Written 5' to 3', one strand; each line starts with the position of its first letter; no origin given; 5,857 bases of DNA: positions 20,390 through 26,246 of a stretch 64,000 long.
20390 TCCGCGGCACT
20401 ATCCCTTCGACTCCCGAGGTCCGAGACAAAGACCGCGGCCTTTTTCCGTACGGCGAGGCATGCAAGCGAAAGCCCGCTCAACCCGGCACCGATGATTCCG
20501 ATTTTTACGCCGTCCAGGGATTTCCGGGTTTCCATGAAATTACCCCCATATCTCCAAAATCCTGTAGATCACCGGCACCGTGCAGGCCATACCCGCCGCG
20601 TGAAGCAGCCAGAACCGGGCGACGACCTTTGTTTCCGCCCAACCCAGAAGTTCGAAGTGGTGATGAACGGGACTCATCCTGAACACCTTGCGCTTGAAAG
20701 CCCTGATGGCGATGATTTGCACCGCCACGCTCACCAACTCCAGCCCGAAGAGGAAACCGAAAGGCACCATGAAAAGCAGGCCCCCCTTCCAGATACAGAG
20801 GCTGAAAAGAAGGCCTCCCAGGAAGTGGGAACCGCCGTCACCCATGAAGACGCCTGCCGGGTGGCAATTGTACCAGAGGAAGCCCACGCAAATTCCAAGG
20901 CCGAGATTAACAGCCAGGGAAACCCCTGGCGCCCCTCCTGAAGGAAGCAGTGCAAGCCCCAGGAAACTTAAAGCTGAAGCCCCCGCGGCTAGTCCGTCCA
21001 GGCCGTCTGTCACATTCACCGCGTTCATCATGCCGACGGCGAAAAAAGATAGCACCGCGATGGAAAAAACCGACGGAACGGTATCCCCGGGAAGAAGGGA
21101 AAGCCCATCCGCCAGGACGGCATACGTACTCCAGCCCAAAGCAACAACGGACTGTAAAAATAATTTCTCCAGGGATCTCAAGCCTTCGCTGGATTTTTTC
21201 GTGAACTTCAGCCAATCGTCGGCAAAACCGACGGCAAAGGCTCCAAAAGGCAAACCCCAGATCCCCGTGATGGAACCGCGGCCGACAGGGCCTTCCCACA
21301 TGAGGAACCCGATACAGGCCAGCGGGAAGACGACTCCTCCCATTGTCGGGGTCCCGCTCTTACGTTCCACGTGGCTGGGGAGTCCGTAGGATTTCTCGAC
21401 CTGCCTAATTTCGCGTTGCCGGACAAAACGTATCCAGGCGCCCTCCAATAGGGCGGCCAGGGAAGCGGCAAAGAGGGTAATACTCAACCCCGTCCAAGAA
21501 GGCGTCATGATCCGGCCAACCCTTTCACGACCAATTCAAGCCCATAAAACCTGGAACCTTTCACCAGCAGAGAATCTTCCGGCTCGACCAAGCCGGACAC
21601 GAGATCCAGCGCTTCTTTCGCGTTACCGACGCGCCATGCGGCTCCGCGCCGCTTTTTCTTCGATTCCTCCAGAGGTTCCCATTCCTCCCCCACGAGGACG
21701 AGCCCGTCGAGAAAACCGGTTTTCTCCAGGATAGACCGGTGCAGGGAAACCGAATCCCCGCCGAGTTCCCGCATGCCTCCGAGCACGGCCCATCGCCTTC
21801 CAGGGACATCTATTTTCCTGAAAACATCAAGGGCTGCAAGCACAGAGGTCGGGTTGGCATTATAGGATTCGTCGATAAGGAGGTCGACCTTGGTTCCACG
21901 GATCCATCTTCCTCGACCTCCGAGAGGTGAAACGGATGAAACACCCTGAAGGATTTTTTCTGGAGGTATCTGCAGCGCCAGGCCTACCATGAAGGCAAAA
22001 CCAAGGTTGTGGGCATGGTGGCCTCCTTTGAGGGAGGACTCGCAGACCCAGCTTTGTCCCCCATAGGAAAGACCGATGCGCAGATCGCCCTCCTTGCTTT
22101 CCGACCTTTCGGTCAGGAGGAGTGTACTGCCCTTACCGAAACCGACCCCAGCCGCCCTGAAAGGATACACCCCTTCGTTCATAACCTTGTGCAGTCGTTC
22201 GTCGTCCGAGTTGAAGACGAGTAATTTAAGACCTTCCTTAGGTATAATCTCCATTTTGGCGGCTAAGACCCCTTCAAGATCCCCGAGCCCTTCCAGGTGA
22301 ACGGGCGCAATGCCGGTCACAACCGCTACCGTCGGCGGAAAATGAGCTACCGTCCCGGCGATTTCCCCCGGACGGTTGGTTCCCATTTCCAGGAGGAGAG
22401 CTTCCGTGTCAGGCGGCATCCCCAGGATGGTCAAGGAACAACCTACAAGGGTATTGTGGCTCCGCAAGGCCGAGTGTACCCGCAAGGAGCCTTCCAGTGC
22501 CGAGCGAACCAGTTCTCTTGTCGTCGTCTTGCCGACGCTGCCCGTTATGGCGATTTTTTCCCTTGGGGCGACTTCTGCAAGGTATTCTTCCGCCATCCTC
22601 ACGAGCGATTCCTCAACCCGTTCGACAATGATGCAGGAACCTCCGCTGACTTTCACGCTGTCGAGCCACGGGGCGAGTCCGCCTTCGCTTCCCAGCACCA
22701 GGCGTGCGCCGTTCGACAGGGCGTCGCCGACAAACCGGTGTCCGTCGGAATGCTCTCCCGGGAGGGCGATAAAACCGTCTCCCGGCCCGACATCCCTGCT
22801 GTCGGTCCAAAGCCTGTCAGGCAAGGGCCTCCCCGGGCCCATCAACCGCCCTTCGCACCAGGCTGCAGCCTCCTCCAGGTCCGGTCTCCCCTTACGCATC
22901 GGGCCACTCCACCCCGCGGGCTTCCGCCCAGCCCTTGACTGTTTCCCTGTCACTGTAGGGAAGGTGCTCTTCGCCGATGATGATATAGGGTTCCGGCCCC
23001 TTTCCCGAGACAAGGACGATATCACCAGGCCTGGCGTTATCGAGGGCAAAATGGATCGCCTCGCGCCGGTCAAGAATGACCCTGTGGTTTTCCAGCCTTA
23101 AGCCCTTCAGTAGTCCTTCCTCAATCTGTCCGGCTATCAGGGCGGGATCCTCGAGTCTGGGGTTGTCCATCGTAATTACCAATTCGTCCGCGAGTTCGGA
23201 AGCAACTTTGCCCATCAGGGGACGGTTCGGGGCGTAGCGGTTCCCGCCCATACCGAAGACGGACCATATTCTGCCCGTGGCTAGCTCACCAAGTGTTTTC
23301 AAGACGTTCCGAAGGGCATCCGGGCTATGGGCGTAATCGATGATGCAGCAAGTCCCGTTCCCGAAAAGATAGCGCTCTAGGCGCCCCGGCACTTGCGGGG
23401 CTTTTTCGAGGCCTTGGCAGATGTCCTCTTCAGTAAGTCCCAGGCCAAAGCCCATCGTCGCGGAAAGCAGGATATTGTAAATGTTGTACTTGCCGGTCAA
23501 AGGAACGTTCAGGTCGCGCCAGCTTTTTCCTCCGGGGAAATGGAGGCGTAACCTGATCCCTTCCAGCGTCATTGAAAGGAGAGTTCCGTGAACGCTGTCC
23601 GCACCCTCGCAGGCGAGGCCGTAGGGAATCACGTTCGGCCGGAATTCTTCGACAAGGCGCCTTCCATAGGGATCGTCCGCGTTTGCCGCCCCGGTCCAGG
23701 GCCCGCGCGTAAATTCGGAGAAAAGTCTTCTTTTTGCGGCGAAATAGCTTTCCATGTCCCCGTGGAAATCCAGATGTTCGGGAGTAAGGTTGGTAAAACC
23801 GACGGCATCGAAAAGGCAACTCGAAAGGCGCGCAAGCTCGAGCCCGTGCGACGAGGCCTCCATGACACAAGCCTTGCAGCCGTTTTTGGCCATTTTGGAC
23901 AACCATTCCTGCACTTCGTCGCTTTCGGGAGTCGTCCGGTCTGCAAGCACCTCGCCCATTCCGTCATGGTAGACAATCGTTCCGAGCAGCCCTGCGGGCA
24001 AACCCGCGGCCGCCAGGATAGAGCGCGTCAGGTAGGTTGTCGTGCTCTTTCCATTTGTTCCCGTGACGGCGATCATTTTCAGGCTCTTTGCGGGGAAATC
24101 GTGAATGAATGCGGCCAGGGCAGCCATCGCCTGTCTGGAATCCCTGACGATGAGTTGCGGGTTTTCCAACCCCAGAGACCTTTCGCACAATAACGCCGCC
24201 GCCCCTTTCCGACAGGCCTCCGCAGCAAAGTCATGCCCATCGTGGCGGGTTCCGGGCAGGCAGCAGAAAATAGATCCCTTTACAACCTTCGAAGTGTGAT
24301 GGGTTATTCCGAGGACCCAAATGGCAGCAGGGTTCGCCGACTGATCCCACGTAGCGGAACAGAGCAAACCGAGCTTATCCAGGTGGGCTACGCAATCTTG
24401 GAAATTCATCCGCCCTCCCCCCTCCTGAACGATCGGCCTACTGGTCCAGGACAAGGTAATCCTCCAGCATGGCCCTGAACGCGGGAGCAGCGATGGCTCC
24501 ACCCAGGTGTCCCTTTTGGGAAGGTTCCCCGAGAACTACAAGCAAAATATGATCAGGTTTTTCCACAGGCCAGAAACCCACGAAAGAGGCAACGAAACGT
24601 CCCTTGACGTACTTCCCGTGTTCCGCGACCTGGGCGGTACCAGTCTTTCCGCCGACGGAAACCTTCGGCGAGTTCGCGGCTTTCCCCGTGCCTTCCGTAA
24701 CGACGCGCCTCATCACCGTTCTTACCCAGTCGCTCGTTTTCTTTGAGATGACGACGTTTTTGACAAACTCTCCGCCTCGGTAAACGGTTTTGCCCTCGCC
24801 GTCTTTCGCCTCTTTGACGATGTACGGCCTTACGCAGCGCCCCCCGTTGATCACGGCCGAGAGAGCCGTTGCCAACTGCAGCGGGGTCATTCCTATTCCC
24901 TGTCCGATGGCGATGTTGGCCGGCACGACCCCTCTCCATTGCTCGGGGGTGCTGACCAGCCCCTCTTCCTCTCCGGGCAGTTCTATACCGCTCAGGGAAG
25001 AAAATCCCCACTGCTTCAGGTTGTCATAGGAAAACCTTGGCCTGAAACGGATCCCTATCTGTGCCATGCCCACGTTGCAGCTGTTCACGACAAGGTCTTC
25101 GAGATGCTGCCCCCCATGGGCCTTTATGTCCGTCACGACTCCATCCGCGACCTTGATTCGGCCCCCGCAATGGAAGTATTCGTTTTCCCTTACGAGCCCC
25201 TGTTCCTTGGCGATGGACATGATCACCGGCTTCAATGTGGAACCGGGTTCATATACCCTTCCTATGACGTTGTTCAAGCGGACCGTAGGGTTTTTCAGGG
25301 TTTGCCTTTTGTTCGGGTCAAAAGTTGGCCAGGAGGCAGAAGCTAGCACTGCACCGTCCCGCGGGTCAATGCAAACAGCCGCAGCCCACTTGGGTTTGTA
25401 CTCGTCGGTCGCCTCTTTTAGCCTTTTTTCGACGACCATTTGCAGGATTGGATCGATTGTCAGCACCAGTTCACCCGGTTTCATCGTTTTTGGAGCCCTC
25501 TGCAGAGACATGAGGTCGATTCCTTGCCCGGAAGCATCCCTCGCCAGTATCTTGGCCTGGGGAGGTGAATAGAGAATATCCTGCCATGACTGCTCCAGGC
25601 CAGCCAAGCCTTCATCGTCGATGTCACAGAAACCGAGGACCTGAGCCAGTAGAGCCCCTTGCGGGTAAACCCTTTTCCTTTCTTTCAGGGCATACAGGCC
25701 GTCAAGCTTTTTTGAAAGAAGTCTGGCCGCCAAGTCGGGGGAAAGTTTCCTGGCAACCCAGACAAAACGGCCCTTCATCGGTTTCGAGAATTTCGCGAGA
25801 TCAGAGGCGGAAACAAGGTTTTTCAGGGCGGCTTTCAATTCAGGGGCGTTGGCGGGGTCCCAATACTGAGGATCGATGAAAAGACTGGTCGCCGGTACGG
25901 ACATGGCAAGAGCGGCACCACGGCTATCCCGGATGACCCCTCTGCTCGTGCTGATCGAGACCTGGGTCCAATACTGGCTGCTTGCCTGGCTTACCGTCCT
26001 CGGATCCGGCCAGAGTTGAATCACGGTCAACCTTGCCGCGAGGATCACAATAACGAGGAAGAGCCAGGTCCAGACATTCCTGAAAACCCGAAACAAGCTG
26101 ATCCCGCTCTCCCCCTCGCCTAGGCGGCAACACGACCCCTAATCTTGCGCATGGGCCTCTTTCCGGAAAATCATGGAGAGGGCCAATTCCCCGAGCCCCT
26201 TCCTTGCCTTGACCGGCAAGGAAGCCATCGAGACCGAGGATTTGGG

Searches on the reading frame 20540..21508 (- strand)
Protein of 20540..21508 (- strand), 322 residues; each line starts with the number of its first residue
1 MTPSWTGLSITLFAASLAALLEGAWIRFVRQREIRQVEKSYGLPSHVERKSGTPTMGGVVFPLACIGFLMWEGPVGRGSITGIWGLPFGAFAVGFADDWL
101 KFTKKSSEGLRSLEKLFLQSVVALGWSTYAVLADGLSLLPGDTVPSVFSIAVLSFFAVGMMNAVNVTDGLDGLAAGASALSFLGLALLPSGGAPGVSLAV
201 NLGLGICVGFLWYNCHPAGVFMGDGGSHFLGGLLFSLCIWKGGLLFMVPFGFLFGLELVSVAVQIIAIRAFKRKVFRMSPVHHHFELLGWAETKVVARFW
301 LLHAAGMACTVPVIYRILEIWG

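Call 18: search_protein_families(library=pfam, proteins=[window:20540-21508:-], max_evalue=0.00001)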
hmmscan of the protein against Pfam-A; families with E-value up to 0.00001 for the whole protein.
window:20540-21508:- (322 aa): 1 family
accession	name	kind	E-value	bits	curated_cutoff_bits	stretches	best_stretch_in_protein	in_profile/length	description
PF00953.26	Glycos_transf_4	-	2.3e-27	96.4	27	1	82-240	3-158/160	Glycosyl transferase family 4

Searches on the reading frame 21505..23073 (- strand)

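Call 18: search_protein_families(library=pfam, proteins=[window:21505-23073:-], max_evalue=0.00001)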
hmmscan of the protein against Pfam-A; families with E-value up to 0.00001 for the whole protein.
window:21505-23073:- (522 aa): 3 families
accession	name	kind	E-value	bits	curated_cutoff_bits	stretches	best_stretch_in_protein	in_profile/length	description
PF08245.18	Mur_ligase_M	-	1.6e-25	90.7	24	1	176-363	1-199/200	Mur ligase middle domain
PF02875.26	Mur_ligase_C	-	1.1e-13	52.5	28.4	1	387-508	2-127/127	Mur ligase, glutamate ligase domain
PF01225.30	Mur_ligase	-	2.2e-06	28.4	21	1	90-132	7-54/95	Mur ligase family, catalytic domain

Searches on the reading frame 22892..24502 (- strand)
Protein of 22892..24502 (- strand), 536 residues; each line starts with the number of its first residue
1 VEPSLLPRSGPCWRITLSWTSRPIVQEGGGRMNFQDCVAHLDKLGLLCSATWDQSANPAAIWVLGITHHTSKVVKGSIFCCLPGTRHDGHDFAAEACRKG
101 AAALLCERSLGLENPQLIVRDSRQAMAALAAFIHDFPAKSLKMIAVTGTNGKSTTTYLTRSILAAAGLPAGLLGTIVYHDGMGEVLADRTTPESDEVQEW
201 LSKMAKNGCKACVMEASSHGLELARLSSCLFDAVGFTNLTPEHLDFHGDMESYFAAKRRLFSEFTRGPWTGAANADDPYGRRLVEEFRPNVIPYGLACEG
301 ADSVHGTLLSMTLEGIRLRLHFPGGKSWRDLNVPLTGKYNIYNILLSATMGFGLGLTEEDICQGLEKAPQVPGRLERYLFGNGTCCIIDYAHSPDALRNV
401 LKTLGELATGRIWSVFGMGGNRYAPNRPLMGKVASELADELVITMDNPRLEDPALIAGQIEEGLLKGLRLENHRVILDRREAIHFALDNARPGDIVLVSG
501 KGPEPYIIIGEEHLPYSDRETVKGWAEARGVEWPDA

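Call 18: search_protein_families(library=pfam, proteins=[window:22892-24502:-], max_evalue=0.00001)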
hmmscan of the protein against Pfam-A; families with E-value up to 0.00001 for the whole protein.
window:22892-24502:- (536 aa): 3 families
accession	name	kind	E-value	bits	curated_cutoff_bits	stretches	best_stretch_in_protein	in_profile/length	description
PF08245.18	Mur_ligase_M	-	4.9e-45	154.4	24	1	146-349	1-198/200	Mur ligase middle domain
PF02875.26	Mur_ligase_C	-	4.6e-31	108.7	28.4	1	373-502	1-127/127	Mur ligase, glutamate ligase domain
PF01225.30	Mur_ligase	-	2.7e-06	28.1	21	1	65-130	4-91/95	Mur ligase family, catalytic domain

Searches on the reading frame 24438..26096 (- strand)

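Call 18: search_protein_families(library=pfam, proteins=[window:24438-26096:-], max_evalue=0.00001)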
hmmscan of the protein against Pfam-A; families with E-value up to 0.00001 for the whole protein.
window:24438-26096:- (552 aa): 2 families
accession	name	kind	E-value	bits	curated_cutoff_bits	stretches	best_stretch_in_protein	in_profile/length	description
PF00905.27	Transpeptidase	-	1.1e-59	202.5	22.1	1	239-545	2-299/299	Penicillin binding protein transpeptidase domain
PF03717.20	PBP_dimer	-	4.8e-11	43.8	24.4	1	48-156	2-122/180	Penicillin-binding Protein dimerisation domain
